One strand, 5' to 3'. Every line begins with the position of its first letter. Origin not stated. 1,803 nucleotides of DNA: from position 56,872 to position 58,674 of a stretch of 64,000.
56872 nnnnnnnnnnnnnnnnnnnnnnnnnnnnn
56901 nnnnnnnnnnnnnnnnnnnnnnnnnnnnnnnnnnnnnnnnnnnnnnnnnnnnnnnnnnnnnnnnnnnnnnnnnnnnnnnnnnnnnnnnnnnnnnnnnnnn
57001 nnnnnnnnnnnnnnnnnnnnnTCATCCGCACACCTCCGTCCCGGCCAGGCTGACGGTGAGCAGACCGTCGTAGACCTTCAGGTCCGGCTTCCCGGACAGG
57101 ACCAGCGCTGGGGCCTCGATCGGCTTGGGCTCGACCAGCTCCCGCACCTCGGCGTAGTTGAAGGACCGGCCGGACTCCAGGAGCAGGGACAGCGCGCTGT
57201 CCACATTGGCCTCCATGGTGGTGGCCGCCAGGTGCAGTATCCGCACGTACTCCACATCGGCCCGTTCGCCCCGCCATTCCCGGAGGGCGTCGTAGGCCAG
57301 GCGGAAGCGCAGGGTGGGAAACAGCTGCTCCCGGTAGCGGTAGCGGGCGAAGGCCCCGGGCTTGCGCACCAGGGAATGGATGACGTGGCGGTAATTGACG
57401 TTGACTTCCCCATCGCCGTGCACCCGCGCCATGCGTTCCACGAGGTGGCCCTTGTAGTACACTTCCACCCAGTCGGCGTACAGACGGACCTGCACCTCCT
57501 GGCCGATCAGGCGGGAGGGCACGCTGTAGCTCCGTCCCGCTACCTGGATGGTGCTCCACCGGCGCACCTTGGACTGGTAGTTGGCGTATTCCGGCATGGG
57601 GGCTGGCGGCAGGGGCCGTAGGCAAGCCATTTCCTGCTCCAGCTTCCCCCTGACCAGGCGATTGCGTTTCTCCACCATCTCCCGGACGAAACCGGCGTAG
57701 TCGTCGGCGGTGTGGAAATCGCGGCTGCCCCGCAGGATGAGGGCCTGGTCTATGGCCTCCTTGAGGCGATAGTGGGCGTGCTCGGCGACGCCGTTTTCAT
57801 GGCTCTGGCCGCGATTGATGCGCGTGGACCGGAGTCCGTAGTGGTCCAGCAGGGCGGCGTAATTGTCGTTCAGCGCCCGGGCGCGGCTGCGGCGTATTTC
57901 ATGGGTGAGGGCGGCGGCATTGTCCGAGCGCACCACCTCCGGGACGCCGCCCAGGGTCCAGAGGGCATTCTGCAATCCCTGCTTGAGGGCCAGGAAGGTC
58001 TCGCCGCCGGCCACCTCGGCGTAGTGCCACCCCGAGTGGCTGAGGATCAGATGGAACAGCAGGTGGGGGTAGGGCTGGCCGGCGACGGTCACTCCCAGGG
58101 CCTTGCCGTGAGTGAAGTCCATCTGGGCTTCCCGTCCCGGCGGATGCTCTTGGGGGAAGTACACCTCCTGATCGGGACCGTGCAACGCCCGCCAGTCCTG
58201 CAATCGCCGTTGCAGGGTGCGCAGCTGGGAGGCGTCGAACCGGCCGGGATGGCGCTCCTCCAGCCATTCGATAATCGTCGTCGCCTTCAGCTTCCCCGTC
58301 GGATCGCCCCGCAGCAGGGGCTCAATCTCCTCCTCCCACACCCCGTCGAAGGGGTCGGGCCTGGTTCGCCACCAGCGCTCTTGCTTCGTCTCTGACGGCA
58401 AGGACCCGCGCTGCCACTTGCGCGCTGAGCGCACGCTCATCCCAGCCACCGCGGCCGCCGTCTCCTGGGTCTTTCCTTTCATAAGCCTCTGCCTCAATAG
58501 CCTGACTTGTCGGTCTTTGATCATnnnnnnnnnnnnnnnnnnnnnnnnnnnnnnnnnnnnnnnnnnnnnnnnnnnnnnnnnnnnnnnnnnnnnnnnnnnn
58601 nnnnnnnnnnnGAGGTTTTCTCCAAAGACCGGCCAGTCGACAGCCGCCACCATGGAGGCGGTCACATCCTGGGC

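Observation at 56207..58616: An IS21-family element cleanly bisects the PKS megasynthase, and in-silico excision restores the frame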

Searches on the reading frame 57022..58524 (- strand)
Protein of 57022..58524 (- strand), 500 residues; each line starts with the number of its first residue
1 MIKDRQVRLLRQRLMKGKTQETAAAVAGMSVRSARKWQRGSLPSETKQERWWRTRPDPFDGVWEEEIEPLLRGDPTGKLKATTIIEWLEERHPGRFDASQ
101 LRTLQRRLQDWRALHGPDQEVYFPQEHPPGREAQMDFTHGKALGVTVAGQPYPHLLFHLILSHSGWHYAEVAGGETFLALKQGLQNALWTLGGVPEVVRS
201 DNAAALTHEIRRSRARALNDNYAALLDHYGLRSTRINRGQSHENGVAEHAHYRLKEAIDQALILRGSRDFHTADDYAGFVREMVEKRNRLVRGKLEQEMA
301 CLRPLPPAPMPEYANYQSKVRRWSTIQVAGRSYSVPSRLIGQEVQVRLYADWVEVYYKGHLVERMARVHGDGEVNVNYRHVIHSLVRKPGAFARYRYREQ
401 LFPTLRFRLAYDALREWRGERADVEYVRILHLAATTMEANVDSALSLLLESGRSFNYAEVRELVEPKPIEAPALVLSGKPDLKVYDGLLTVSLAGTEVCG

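Call 5: search_protein_families(library=pfam, proteins=[window:57022-58524:-])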
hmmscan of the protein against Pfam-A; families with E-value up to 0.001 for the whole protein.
window:57022-58524:- (500 aa): 2 families
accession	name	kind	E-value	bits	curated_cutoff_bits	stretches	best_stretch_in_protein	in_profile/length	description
PF22483.2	Mu-transpos_C_2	-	9.7e-14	51.3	27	1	305-373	1-69/73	Mu transposase, C-terminal domain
PF00665.32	rve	-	3.8e-06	27.5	32.6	1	129-239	4-100/102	Integrase core domain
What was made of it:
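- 57022..58524 (-): istA, DDE transposase, 500 aa. A second in-frame start, M15, lies at 58482 and gives the 486-aa form that most databases call. Pfam Mu-transpos_C_2 and a weak rve hit (call 5).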

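Call 6: search_protein_families(library=ncbifam, proteins=[window:57022-58524:-])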
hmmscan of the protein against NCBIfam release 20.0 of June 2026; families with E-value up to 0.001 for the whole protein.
window:57022-58524:- (500 aa): 2 families
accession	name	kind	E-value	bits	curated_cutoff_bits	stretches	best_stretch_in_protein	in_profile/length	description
NF033546.1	transpos_IS21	equivalog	4.7e-60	203.6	160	1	11-307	2-294/294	IS21 family transposase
NF033577.2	transpos_IS481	equivalog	1e-10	41.6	224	1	7-260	3-245/284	IS481 family transposase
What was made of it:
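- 57022..58524 (-): NCBIfam NF033546 IS21 family transposase, 203.6 bits against cut-off 160 (call 6).
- On IS21 family: NF033546 scores 203.6 bits against cut-off 160, covering profile positions 2-294 of 294 (call 6).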

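Call 9: find_encoding_contigs(protein=window:57022-58524:-, flank=6000, max_places=10)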
Protein window:57022-58524:- (500 aa): no gene with exactly this product is on record in the collection.

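Call 11: find_homologous_proteins(query=window:57022-58524:-, max_evalue=1e-20)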
Query window:57022-58524:- (500 aa): 7992 proteins with E <= 1e-20 among 8000 candidates; the best 120 are listed.
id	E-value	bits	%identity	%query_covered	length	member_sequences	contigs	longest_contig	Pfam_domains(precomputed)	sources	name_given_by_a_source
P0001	0.0e+0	1058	92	100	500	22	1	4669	PF00665.33,PF22483.3,PF27155.1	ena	-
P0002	0.0e+0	1032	63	97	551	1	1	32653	PF22483.3,PF27155.1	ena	-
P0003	0.0e+0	1013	91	97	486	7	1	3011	PF00665.33,PF22483.3,PF27155.1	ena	-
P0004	8.1e-296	1000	89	97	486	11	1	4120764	PF00665.33,PF22483.3,PF27155.1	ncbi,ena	-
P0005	3.3e-294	994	88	97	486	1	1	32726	PF22483.3,PF27155.1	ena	-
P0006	2.6e-293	991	87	97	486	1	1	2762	PF22483.3,PF27155.1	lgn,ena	-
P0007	3.6e-293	991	87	97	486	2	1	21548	PF22483.3,PF27155.1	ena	-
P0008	3.5e-291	984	87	97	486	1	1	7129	PF22483.3,PF27155.1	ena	-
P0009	3.7e-291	984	86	97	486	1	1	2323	PF22483.3,PF27155.1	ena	-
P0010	5.1e-291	984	88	97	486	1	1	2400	PF22483.3,PF27155.1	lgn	-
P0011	9.5e-291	983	87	97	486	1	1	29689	PF22483.3,PF27155.1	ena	-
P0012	1.1e-290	983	87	97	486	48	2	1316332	PF22483.3,PF27155.1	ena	-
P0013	8.2e-290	980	87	97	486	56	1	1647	PF22483.3,PF27155.1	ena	-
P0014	1.8e-289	979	87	97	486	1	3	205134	PF00665.33,PF22483.3,PF27155.1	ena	-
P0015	6.0e-287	970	86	97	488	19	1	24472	PF22483.3,PF27155.1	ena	-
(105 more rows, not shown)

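Call 12: find_encoding_contigs(protein=window:57022-58482:-, flank=6000, max_places=10)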
Protein window:57022-58482:- (486 aa): 1 contig read that carries it; 1 place shown.
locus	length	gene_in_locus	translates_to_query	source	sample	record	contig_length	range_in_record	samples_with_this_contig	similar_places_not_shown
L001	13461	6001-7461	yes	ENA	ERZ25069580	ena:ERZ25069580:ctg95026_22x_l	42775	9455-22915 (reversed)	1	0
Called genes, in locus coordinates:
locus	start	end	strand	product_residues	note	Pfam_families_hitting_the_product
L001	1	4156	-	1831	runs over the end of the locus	-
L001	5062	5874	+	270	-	PF09339:HTH_IclR (faint)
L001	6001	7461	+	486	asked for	PF27155:Y4rL_C, PF00665:rve (weak), PF22483:Mu-transpos_C_2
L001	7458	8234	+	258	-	PF01695:IstB_IS21, PF00308:Bac_DnaA (weak)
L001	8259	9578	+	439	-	PF13814:Replic_Relax (faint)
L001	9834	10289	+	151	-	-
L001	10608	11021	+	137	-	PF22558:REase-ARP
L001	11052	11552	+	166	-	PF20796:PDDEXK_13, PF22558:REase-ARP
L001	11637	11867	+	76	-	PF01402:RHH_1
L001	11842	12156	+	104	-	PF00239:Resolvase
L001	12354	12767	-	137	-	-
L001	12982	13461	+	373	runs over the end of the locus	-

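Call 13: find_encoding_contigs(protein=P0004, flank=4000, max_places=10)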
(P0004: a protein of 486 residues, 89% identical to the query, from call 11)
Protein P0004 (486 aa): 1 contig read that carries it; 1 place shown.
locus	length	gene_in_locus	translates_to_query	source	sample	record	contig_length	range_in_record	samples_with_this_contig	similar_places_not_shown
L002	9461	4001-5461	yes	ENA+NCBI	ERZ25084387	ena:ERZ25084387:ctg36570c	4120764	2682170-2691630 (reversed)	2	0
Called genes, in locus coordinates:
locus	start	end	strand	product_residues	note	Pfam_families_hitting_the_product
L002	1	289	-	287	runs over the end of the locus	PF08843:AbiEii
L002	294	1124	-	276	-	-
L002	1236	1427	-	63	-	PF18967:PycTM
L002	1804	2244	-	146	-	-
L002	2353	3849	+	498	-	PF05598:DUF772, PF01609:DDE_Tnp_1, PF13751:DDE_Tnp_1_6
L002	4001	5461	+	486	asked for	PF27155:Y4rL_C, PF00665:rve (weak), PF22483:Mu-transpos_C_2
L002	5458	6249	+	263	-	PF01695:IstB_IS21, PF00308:Bac_DnaA (weak)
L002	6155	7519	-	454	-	PF25390:WD40_RLD (faint), PF13540:RCC1_2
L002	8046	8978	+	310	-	PF00582:Usp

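Call 27: find_related_loci(query=window:57022-58524:-, collection=genome_contigs, flank=4000)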
Query window:57022-58524:- (500 aa) in genome_contigs; peptide patterns used: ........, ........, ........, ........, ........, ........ (x = any residue, [..] = any of these).
301 stretches matched a pattern; 273 encode a relative of the query (tblastn E <= 1e-3); the best 80 are kept; 79 distinct loci.
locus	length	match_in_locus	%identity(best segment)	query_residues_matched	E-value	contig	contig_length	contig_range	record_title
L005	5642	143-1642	99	1-500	0e+0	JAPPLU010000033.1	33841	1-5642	MAG: Chloroflexota bacterium isolate RHO3_bin_2 NODE_2436_length_33841_cov_16.035932, whole genome shotgun sequence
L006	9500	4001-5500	88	1-500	0e+0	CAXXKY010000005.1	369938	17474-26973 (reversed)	MAG: Dehalococcoidia bacterium isolate 886e3671-e943-42bd-87f0-332393e915f0 genome assembly, contig: contig_5, whole gen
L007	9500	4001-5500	88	1-500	0e+0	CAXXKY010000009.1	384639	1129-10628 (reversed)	MAG: Dehalococcoidia bacterium isolate 886e3671-e943-42bd-87f0-332393e915f0 genome assembly, contig: contig_9, whole gen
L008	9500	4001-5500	88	1-500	0e+0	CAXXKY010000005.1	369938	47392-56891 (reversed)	MAG: Dehalococcoidia bacterium isolate 886e3671-e943-42bd-87f0-332393e915f0 genome assembly, contig: contig_5, whole gen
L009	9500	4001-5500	88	1-500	0e+0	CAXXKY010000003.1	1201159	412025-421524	MAG: Dehalococcoidia bacterium isolate 886e3671-e943-42bd-87f0-332393e915f0 genome assembly, contig: contig_3, whole gen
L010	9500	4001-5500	88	1-500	0e+0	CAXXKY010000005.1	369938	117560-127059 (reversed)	MAG: Dehalococcoidia bacterium isolate 886e3671-e943-42bd-87f0-332393e915f0 genome assembly, contig: contig_5, whole gen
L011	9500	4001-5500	88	1-500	0e+0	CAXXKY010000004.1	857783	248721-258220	MAG: Dehalococcoidia bacterium isolate 886e3671-e943-42bd-87f0-332393e915f0 genome assembly, contig: contig_4, whole gen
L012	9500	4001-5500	88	1-500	0e+0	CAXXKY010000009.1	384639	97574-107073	MAG: Dehalococcoidia bacterium isolate 886e3671-e943-42bd-87f0-332393e915f0 genome assembly, contig: contig_9, whole gen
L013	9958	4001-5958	88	1-500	0e+0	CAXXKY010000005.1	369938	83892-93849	MAG: Dehalococcoidia bacterium isolate 886e3671-e943-42bd-87f0-332393e915f0 genome assembly, contig: contig_5, whole gen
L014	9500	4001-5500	88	1-500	0e+0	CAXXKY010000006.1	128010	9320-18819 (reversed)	MAG: Dehalococcoidia bacterium isolate 886e3671-e943-42bd-87f0-332393e915f0 genome assembly, contig: contig_6, whole gen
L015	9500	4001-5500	89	1-500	0e+0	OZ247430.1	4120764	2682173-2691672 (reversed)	MAG: Dehalococcoidia bacterium isolate 339727ca-cd9b-4604-b777-057588a3f35a genome assembly, chromosome: 1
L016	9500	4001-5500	88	1-500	0e+0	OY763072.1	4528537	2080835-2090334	MAG: Dehalococcoidia bacterium isolate 40e540cc-5106-4b3b-ab2b-631d7f64572a genome assembly, chromosome: 1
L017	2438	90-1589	88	1-500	0e+0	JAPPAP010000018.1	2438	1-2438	MAG: bacterium isolate IRC1_bin_38 NODE_9018_length_2438_cov_43.7705, whole genome shotgun sequence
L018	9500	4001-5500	87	1-500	0e+0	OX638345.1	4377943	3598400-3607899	MAG: uncultured Dehalococcoidia bacterium isolate 64bd3295-a2ac-4bb0-a587-f708157bf7f0 genome assembly, chromosome: 1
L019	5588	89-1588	88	1-500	0e+0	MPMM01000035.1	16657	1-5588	MAG: SAR202 cluster bacterium bin22 NODE_4347_length_16657_cov_14.16_ID_8693, whole genome shotgun sequence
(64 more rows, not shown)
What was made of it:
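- Closest known: IS21 family insertion sequences. Different: The relatives found in genomes are all in Chloroflexota/Dehalococcoidia MAGs (call 27).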

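Call 47: search_solved_structures(query=window:57022-58524:-, show_alignments=1)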
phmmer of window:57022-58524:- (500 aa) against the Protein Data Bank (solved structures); distinct sequences matched with E-value up to 0.001: 0.

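Call 50: search_solved_structures(query=window:57022-58524:-, show_alignments=2, max_evalue=10)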
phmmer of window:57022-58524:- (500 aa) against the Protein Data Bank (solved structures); distinct sequences matched with E-value up to 10: 0.
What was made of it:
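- Closest known: IS21 family insertion sequences. Different: IstA is 500 aa against 400 aa in IS5376, and has no phmmer-detectable similarity to the solved IS5376 IstA (calls 47, 50).
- Tried and rejected: phmmer of IstA against PDB sequences gave no hit even at E<=10 (calls 47, 50).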

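Call 54: search_dna_similar(query=window:57022-58524:-, collection=plasmids, mode=protein, max_rows=15)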
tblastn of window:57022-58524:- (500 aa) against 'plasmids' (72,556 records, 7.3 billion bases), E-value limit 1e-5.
Records with a match: 2839; places in all: 4477; records where one place covers at least 80% of the query: 703.
Best place of each record, by identity: <60% 2839.
By first word of the organism name: Escherichia 517; Salmonella 258; Bacillus 183; Klebsiella 167; Burkholderia 134; Rhizobium 124; Sinorhizobium 118; Pseudomonas 117; Bradyrhizobium 77; Enterobacter 64; and 200 more.
By predicted mobility (MOB-suite, as given by PLSDB): conjugative 1605; non-mobilizable 824; mobilizable 410.
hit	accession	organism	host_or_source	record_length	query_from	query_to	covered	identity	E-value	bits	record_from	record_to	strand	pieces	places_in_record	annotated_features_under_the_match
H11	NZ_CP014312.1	Burkholderia sp. PAMC 26561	single cell,lichen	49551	2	495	99%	45.0%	1e-105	353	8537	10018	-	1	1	istA: IS21 family transposase | istB: IS21-like element helper ATPase IstB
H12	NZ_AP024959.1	Paraburkholderia terrae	-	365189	1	489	98%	44.8%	1e-122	402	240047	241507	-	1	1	istA: IS21 family transposase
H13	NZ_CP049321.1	Caballeronia sp. SBC2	whole organism,soil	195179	2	489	98%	44.6%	7e-107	357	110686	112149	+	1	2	istA: IS21 family transposase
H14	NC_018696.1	Paraburkholderia phenoliruptrix BR3459a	Mimosa flocculosa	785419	1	489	98%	44.3%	9e-103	400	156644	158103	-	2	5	istA: IS21 family transposase | hypothetical protein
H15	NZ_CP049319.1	Caballeronia sp. SBC2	whole organism,soil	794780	2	489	98%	44.4%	7e-104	348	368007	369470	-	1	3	istA: IS21 family transposase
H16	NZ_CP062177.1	Mycetohabitans rhizoxinica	-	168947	1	489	98%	44.1%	6e-113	374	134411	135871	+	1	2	istA: IS21 family transposase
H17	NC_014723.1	Mycetohabitans rhizoxinica HKI 454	-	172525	1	486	97%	44.4%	4e-113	375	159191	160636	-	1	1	istA: IS21 family transposase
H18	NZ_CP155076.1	Paraburkholderia sp. PREW-6R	single cell,Phlox subulata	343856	2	489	97%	44.2%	2e-87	350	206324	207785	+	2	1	none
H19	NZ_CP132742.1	Mycetohabitans endofungorum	Rhizopus microsporus,culture isolated ...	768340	1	489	98%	43.7%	7e-113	374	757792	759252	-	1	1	istA: IS21 family transposase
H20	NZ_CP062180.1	Mycetohabitans endofungorum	Rhizopus microsporus,bacterial ...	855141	1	489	98%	43.7%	1e-112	374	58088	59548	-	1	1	istA: IS21 family transposase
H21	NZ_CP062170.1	Mycetohabitans endofungorum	-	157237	2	499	100%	42.9%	3e-103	346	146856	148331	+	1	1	istA: IS21 family transposase | istB: IS21-like element helper ATPase IstB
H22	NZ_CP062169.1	Mycetohabitans endofungorum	Rhizopus microsporus,bacterial ...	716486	2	499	100%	42.9%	3e-103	346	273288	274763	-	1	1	istA: IS21 family transposase | istB: IS21-like element helper ATPase IstB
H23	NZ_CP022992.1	Paraburkholderia aromaticivorans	-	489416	2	496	99%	43.1%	6e-102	342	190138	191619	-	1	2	istA: IS21 family transposase | istB: IS21-like element helper ATPase IstB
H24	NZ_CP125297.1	Paraburkholderia sabiae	Mimosa caesalpiniifolia,cell ...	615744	2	489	98%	43.7%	5e-106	354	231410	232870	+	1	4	istA: IS21 family transposase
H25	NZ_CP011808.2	Pandoraea faecigallinarum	cell culture,chicken dung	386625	1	489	98%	43.6%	3e-116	384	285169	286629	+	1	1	istA: IS21 family transposase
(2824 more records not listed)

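Call 55: predict_structure(alignment_id=A1)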
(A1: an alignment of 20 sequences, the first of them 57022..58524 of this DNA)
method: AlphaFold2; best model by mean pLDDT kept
length: 500 residues; sequences in the alignment: 20
mean_pLDDT: 50.5   pTM: 0.24
mean pLDDT of the five models: 50.5, 46.5, 42.5, 40.5, 39.8
residues with pLDDT >= 90: 1; 70-90: 133; 50-70: 77; < 50: 289
segments of 3 or more residues with pLDDT < 50: 1-38, 40-55, 117-277, 290-292, 301-311, 369-379, 396-399, 468-500
pLDDT, mean of each block of 10 residues (from residue 1): 42 45 42 45 33 55 82 68 78 79 74 54 27 24 30 37 29 33 34 23 24 27 34 26 27 36 33 46 51 46 33 75 70 69 81 77 58 40 53 52 74 78 74 64 80 79 61 36 44 39
secondary structure, 60 per line:
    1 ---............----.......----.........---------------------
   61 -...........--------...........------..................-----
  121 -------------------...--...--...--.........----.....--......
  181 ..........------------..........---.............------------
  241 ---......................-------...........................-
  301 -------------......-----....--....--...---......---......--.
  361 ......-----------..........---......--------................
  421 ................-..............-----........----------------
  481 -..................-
elements in order: H4-15 H20-26 H31-39 H62-72 H81-91 H98-115 E145-147 E150-152 H155-163 H168-172 H175-190 H203-212 H216-228 H244-265 H273-299 E314-319 E325-328 E331-334 E343-348 E352-357 E360-366 H378-387 H391-396 H405-436 H438-451 H457-464 H482-499
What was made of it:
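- On IS21 family: However, the Pfam rve hit is below its cut-off (27.5 against 32.6, call 5), there is no direct alignment to IS5376 IstA (calls 47, 50), and the AlphaFold model was poor (call 55).
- IstA has no detectable sequence match to the solved IS5376 IstA (calls 47, 50), and the AlphaFold model was too poor to compare folds (call 55).
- Tried and rejected: The AlphaFold2 model of IstA from a shallow alignment was unusable (mean pLDDT 50.5, DDE region below 50; call 55), so no fold search was run.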

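Call 71: list_cluster_members(proteins=[window:57022-58482:-, window:56249-57025:-])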
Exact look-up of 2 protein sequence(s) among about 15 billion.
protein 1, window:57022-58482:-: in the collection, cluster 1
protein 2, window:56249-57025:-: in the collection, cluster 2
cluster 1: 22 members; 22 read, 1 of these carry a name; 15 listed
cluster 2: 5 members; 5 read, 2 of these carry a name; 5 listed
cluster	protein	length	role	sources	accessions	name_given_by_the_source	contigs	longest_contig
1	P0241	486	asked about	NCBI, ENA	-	-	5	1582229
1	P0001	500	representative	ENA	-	-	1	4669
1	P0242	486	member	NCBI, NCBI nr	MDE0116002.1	MAG: IS21 family transposase [bacterium] | IS21 family transposase [bacterium]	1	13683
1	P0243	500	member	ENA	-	-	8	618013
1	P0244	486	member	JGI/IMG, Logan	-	-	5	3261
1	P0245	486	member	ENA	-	-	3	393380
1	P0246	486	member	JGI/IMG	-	-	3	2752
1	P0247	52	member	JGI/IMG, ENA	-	-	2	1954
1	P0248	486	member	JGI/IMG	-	-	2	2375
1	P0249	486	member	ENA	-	-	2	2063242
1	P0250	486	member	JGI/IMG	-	-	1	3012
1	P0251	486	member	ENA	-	-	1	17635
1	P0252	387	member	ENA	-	-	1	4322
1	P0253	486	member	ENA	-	-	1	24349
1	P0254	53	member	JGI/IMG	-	-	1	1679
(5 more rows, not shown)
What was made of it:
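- The exact IstA and IstB proteins are on 5 contigs (call 71). The exact proteins occur on 5 contigs (call 71) and there are dozens of relatives per genome (call 27).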
